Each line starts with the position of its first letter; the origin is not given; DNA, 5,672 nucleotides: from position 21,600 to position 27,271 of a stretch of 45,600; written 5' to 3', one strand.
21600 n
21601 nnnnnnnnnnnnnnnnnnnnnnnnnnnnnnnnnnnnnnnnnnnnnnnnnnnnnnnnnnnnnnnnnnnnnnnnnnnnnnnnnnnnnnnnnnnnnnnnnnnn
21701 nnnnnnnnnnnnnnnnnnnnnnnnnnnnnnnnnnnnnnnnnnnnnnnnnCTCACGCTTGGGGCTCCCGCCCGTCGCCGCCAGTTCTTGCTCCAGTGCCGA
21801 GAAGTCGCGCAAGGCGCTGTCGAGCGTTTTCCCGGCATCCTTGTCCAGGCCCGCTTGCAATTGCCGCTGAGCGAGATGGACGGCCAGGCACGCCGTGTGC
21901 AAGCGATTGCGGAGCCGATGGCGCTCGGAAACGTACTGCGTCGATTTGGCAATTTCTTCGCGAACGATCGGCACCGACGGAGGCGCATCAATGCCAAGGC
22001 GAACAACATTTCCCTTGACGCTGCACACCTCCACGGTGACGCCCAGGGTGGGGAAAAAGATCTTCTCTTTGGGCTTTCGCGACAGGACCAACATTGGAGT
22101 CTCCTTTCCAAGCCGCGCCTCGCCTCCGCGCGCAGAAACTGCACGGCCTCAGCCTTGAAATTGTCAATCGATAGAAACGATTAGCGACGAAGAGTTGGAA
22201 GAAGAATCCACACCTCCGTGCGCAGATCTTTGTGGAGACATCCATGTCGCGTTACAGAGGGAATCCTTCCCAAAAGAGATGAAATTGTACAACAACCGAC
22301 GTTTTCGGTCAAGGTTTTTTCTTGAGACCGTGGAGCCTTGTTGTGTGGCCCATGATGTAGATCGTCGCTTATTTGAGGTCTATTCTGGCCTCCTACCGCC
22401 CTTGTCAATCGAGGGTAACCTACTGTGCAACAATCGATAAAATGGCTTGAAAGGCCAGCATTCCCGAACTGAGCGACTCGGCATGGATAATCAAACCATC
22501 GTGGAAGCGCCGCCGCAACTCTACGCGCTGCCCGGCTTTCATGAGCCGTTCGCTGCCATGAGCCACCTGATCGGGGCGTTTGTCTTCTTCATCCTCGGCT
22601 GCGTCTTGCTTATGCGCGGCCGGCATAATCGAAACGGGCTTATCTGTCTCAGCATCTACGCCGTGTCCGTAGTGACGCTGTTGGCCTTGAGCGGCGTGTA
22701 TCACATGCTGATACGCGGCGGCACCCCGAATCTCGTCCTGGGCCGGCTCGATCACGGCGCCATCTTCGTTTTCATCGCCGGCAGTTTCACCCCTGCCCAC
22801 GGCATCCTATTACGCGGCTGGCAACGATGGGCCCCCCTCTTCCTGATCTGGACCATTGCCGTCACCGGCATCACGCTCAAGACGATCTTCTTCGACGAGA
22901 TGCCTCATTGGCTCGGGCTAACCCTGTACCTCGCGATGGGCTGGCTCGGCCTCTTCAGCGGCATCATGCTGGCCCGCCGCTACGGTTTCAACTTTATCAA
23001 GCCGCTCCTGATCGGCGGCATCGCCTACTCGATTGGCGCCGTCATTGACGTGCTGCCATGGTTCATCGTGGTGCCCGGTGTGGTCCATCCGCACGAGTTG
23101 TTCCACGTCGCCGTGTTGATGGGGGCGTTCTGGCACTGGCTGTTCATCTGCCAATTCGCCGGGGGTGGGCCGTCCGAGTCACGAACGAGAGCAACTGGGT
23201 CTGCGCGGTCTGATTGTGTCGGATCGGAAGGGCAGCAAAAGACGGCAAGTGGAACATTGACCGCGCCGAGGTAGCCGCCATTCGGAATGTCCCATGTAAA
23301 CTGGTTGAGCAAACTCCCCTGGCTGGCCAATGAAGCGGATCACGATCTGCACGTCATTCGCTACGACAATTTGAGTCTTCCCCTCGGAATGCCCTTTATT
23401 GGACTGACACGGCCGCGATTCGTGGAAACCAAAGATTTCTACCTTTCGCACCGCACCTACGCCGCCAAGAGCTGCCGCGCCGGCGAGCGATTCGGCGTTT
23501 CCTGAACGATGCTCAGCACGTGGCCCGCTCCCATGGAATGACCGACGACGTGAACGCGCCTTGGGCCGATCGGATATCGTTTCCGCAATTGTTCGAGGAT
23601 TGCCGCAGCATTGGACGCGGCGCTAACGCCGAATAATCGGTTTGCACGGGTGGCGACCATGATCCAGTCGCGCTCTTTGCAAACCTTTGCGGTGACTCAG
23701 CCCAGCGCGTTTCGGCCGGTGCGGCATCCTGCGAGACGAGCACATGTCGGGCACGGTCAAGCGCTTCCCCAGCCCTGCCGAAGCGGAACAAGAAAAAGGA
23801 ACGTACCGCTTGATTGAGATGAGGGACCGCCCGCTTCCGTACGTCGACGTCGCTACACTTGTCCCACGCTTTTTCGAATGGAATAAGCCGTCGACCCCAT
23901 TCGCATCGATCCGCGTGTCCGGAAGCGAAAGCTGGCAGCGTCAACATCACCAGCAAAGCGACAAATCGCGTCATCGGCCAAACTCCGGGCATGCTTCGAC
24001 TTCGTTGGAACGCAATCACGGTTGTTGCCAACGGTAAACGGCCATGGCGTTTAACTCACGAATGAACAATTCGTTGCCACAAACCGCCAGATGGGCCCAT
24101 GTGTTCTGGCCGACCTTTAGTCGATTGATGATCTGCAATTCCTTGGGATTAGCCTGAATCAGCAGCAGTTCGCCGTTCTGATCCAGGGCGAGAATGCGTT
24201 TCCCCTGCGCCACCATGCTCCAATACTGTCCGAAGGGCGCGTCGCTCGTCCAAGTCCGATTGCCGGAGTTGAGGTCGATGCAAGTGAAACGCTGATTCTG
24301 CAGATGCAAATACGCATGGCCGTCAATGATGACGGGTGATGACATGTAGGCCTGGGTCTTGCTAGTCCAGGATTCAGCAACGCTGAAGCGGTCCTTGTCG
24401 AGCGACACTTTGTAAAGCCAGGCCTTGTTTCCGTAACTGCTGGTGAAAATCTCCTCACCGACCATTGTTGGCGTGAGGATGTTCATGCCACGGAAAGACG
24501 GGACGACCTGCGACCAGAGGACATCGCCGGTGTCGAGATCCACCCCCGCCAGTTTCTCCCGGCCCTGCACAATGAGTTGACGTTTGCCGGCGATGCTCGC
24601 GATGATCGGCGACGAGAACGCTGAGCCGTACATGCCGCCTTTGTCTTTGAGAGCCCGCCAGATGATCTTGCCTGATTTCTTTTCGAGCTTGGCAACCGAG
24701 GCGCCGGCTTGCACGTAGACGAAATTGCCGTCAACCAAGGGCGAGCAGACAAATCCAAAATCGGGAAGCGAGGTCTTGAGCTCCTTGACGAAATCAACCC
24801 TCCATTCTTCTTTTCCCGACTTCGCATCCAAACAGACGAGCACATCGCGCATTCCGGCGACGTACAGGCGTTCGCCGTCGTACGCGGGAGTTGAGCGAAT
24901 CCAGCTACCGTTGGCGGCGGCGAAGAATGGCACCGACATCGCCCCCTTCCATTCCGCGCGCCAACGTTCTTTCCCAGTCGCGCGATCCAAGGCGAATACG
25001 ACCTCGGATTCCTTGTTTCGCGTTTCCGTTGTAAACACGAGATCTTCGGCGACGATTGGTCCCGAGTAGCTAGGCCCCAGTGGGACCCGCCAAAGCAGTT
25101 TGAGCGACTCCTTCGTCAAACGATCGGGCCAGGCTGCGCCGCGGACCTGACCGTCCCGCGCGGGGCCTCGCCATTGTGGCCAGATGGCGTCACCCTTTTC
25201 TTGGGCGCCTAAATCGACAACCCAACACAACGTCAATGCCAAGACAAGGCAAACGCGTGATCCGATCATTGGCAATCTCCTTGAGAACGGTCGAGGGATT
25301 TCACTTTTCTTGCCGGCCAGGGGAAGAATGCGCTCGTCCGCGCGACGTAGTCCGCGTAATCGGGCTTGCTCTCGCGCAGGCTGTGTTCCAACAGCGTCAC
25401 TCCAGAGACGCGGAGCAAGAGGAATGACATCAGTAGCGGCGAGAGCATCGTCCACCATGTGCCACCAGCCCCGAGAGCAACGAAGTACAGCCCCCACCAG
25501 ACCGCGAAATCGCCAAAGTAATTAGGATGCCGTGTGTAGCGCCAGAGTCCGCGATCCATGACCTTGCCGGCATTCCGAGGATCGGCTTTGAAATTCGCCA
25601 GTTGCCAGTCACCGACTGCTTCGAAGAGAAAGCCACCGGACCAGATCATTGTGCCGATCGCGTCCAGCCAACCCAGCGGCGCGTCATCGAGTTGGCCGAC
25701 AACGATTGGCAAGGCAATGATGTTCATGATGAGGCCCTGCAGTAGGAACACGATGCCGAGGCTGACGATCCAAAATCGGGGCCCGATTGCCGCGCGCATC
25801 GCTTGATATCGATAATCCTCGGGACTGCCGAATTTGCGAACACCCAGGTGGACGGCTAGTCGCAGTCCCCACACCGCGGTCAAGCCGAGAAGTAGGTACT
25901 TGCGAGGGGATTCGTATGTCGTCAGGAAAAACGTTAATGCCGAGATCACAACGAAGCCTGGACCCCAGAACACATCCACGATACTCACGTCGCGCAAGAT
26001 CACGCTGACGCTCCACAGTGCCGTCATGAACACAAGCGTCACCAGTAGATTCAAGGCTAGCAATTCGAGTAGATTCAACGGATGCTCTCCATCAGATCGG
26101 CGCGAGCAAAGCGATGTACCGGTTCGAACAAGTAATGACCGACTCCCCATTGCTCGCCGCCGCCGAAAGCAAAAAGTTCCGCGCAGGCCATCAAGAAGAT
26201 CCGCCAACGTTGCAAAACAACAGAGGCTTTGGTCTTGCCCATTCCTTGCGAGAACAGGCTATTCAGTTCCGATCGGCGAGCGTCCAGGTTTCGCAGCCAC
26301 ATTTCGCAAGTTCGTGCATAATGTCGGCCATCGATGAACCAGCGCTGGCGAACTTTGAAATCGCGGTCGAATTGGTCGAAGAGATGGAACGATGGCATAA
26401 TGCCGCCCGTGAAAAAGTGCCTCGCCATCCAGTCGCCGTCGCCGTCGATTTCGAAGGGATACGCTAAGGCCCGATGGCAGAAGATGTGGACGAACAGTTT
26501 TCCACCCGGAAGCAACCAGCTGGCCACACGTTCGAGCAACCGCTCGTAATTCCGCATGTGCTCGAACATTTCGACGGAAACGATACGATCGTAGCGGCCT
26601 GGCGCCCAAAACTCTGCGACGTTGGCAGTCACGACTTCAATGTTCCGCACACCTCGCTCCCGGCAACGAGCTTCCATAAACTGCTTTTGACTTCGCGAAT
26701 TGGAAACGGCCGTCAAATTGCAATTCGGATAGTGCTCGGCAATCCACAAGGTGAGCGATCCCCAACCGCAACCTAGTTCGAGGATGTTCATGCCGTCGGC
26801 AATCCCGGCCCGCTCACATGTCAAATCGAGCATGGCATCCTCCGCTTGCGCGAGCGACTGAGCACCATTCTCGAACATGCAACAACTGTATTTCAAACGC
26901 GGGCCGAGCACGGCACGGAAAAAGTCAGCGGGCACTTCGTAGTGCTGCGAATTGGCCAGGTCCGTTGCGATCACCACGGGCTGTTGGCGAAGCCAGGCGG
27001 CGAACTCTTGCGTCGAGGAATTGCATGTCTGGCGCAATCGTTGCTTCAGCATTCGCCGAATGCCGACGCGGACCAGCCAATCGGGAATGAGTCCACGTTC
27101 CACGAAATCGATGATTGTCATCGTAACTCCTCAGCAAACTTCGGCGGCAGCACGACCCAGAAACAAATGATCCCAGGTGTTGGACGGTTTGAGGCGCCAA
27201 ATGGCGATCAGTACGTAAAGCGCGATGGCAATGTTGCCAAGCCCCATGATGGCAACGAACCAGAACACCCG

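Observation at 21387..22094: CsrA RNA-binding domain fused to a phospho-receiver domain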

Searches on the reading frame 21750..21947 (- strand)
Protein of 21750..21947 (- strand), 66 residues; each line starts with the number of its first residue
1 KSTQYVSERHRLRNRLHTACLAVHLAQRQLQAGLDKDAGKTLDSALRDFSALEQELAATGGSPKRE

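Call 34: search_protein_families(library=pfam, proteins=[window:21750-21947:-], max_evalue=10)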
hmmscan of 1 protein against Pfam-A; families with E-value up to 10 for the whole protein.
seq(66 aa): 0 families
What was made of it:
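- On HisKA / DHp dimerisation and phosphoacceptor domain: The window's linker gives no Pfam hit even at E<=10 (call 34).
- Tried and rejected: Linker as a recognised domain: single-sequence Pfam scan gave nothing (call 34).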

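Call 39: search_solved_structures(query=A2, max_evalue=10, show_alignments=4)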
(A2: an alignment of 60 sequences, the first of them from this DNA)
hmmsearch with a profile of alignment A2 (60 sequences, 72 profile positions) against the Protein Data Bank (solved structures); distinct sequences matched with E-value up to 10: 14.
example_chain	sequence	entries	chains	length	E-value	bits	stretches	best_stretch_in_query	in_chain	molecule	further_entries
2hr2_A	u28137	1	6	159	0.0054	19.9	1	23-51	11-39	Hypothetical protein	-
9k7u_A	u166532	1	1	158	0.013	18.7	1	23-56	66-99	Heter-Zn2-HEHE-22A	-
4d10_A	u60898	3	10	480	0.16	15.1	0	19-55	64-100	COP9 SIGNALOSOME COMPLEX SUBUNIT 1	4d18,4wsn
8h38_A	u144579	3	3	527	0.22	14.8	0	19-55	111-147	COP9 signalosome complex subunit 1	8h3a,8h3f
6c6k_A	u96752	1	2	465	0.4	13.9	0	27-50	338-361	Interferon-induced protein with tetratricopeptide repeats 1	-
5w5h_A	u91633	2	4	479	0.42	13.8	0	27-50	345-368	Interferon-induced protein with tetratricopeptide repeats 1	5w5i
5udl_A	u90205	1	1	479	0.48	13.6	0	27-50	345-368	Interferon-induced protein with tetratricopeptide repeats 1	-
5udi_A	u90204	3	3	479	0.49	13.6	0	27-50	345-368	Interferon-induced protein with tetratricopeptide repeats 1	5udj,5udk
8fbo_A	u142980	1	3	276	0.84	12.9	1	22-64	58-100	KWOCA_102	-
8glt_1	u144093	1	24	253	0.99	12.7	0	30-67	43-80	C2-chlorophyll-comp_O32-15_ctermHis, polyalanine model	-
5zy9_C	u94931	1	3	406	1.1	12.5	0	43-67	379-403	Threonyl-tRNA synthase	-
1q8b_A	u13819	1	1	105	1.4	12.2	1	43-63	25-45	Protein yjcS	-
5uj8_A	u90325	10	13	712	6.8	10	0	40-69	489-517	Origin recognition complex subunit 3 | Isoform 2 of Origin recognition complex subunit 3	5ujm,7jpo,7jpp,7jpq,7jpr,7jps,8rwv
6b85_J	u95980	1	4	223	7.4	9.9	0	39-65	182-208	TMHC4_R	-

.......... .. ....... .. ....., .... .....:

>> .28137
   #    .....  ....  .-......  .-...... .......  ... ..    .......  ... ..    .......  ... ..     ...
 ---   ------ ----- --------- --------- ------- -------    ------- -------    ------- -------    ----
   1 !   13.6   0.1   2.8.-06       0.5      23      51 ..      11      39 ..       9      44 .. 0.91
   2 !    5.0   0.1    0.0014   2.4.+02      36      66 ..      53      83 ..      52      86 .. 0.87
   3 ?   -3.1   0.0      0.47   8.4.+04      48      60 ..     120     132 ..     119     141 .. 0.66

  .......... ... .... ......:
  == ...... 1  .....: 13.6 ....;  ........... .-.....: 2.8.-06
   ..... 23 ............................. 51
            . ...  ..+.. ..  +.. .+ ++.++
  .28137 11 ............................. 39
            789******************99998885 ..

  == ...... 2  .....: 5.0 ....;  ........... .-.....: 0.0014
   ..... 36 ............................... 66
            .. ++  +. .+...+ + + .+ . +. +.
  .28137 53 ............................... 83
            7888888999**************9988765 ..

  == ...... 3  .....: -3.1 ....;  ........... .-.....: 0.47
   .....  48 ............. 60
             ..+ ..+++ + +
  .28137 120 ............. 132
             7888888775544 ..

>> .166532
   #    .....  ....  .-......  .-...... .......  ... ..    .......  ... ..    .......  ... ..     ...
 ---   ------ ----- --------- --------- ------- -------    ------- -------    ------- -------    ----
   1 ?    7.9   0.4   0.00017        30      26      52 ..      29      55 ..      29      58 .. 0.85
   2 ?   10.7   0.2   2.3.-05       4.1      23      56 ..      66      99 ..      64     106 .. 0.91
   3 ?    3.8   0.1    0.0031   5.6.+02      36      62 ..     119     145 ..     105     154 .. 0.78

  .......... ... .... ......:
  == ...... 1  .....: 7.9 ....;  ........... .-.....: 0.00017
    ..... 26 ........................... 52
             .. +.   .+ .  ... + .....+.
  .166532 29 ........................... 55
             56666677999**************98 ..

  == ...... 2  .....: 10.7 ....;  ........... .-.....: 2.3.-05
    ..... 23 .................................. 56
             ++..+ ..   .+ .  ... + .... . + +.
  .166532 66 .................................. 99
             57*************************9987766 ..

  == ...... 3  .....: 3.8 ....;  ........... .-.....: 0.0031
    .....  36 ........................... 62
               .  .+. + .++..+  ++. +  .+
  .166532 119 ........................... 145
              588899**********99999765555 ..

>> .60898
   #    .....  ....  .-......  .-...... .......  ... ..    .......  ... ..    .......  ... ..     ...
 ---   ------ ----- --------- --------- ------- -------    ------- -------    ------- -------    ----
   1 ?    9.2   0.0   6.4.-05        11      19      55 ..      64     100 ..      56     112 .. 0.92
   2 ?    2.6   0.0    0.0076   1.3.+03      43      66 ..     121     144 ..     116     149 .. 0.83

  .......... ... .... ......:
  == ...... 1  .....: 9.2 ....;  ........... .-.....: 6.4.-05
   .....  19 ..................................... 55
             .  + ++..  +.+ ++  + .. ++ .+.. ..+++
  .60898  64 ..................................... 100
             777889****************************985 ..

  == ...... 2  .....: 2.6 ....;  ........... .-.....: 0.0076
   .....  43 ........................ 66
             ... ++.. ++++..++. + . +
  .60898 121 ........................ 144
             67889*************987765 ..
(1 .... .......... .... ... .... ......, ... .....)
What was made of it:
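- Tried and rejected: The PDB profile search gave only a weak TPR-like hit, 2hr2 at E=0.005 (call 39).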

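Call 40: search_protein_families(library=pfam, alignment_id=A2, max_evalue=10)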
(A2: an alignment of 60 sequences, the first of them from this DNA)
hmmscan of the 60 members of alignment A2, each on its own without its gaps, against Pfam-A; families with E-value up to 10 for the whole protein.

A. member 1, seq(63 aa): 0 families

B. families by the number of members that match (of 60 scanned): 66 families (the first 25 are shown)
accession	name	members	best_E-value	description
PF25058.1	ARM_TT21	9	0.0081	Tetratricopeptide repeat protein 21 ARM repeat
PF00512.31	HisKA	7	0.0063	His Kinase A (phospho-acceptor) domain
PF14559.12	TPR_19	6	0.0012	Tetratricopeptide repeat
PF10938.13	YfdX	5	0.0016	YfdX protein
PF14561.12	TPR_20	4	0.027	Tetratricopeptide repeat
PF13424.12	TPR_12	3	0.0066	Tetratricopeptide repeat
PF19078.6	Big_12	2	0.0098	Bacterial Ig-like domain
PF21698.3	Spo16_C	2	0.029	Spo16 protein, C-terminal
PF14689.11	SPOB_a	2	0.038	Sensor_kinase_SpoOB-type, alpha-helical domain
PF25798.1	NED_Nanos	2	0.044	Nanos effector domain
PF02413.22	Caudo_TAP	2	0.057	Caudovirales tail fibre assembly protein, lambda gpK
PF09268.16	Clathrin-link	1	0.0062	Clathrin, heavy-chain linker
PF05837.17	CENP-H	1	0.0085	Centromere protein H (CENP-H)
PF00897.23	Orbi_VP7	1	0.0098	Orbivirus inner capsid protein VP7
PF07219.19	HemY_N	1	0.01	HemY protein N-terminus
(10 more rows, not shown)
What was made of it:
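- Weak Pfam HisKA hits appear in 7 of 60 linkers and SPOB_a hits in 2 of 60 (call 40). TPR-like matches to the hairpin turn are about as strong (calls 39, 40).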

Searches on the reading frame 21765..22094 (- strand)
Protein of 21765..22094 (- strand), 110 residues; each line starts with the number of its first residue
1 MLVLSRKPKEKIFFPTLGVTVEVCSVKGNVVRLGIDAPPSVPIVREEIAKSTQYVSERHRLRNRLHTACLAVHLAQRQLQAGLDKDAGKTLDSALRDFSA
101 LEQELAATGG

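Call 28: search_solved_structures(query=window:21765-22094:-, max_evalue=0.01, show_alignments=3)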
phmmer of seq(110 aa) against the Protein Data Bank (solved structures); distinct sequences matched with E-value up to 0.01: 9.
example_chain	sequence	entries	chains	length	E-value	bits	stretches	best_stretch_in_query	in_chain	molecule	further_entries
1y00_A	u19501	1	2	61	2.9e-06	30.7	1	1-53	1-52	Carbon storage regulator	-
7yr6_E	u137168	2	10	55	3.6e-06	30.5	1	1-53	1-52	Translational regulator CsrA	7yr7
2bti_A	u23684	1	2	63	3.8e-06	30.4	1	1-53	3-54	CARBON STORAGE REGULATOR HOMOLOG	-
1vpz_A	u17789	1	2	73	4.7e-06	30.1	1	1-54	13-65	Carbon storage regulator homolog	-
5z38_F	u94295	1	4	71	4.8e-06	30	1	1-53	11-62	wild type CsrA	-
1t3o_A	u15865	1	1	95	2e-05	28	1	1-58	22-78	Carbon storage regulator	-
2jpp_A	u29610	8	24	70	0.00014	25.4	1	1-53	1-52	Translational repressor | Carbon storage regulator homolog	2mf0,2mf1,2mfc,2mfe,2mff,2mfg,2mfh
5dmb_D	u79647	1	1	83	0.00075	23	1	2-54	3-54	Carbon storage regulator homolog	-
5z38_E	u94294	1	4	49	0.00076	23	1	1-43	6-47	Truncated-CsrA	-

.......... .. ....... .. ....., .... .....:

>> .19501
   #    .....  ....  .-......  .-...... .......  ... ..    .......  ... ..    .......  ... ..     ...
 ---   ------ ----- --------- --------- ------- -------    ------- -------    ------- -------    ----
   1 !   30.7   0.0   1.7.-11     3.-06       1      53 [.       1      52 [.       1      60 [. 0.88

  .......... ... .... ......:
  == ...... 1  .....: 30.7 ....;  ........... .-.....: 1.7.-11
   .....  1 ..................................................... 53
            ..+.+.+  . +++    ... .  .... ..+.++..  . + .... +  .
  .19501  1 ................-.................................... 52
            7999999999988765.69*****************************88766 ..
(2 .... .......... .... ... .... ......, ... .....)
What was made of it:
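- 21936..22094 (-): CsrA RNA-binding domain, residues 1-53. Aligns to PDB 1y00, 7yr6, 2bti and 1vpz over residues 1-53 (call 28).
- On CsrA family (Pfam PF02599): L2, L4, R6, K7, V41, I43, R45 and I48 are present (call 28).
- Checked: Residues 1-53 align to E. coli CsrA (PDB 1y00) residues 1-52 with a single one-residue insertion near position 15-16, so 'position for position' is nearly but not exactly right (call 28).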

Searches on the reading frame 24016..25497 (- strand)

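Call 25: search_protein_families(library=pfam, proteins=[window:24016-25497:-], max_evalue=0.001)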
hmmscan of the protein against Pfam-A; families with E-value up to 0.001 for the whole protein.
window:24016-25497:- (493 aa): 5 families
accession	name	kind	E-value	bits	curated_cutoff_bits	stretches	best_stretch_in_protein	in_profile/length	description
PF13360.13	PQQ_2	-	1.7e-46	159.2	27.6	2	165-417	3-232/233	Outer membrane protein assembly factor BamB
PF01011.28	PQQ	-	6.3e-13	48.7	26.7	0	200-238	49-87/595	Glucose/ethanol/alcohol dehydrogenase, beta-propeller domain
PF13570.13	Beta-prop_ACSF4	-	1.4e-12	48.1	133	1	168-479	32-317/329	Beta-alanine-activating enzyme, beta-propeller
PF25293.1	Beta-prop_EMC1_N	-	4.2e-06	27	34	0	304-463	30-196/219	EMC1 N-terminal beta-propeller domain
PF23727.1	Beta-prop_FAM234A_B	-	3e-05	23.2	26.4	0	306-345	92-131/467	FAM234A/B beta-propeller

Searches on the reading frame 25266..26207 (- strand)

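Call 25: search_protein_families(library=pfam, proteins=[window:25266-26207:-], max_evalue=0.001)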
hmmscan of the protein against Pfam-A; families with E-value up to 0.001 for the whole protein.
window:25266-26207:- (313 aa): 4 families
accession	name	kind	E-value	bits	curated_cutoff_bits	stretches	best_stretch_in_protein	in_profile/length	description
PF06966.17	DUF1295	-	1.1e-73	248.1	20.4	1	64-291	1-235/235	Protein of unknown function (DUF1295)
PF02544.21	Steroid_dh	-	1.6e-05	25.4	22.6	1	183-251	43-111/150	3-oxo-5-alpha-steroid 4-dehydrogenase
PF04140.19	ICMT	-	0.00021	22.1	24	1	213-261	32-78/95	Isoprenylcysteine carboxyl methyltransferase (ICMT) family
PF04191.18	PEMT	-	0.00066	20.5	25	1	212-264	38-90/105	Phospholipid methyltransferase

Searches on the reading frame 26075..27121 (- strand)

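Call 25: search_protein_families(library=pfam, proteins=[window:26075-27121:-], max_evalue=0.001)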
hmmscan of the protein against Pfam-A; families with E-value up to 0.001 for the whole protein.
window:26075-27121:- (348 aa): 9 families
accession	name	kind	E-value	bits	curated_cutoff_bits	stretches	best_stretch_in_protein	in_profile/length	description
PF02353.26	CMAS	-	3e-44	151.8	27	1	58-318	11-264/273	Mycolic acid cyclopropane synthetase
PF13649.12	Methyltransf_25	-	1.3e-15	58.2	27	1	113-207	1-97/97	Methyltransferase domain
PF13489.12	Methyltransf_23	-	1e-13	51.8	27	1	96-217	8-122/164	Methyltransferase domain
PF08241.18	Methyltransf_11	-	1.1e-12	48.8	21.2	1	114-211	1-95/95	Methyltransferase domain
PF08242.18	Methyltransf_12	-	3.4e-12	47.4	30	1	114-209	1-98/98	Methyltransferase domain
PF13847.12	Methyltransf_31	-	9.2e-11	42.1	27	1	108-219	2-118/145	Methyltransferase domain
PF05175.20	MTS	-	2.1e-10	41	23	1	110-211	32-138/170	Methyltransferase small domain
PF02390.23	Methyltransf_4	-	2.2e-05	24.4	24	1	112-170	4-62/173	Putative methyltransferase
PF05401.17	NodS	-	0.00031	21.1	24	1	95-196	32-126/201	Nodulation protein S (NodS)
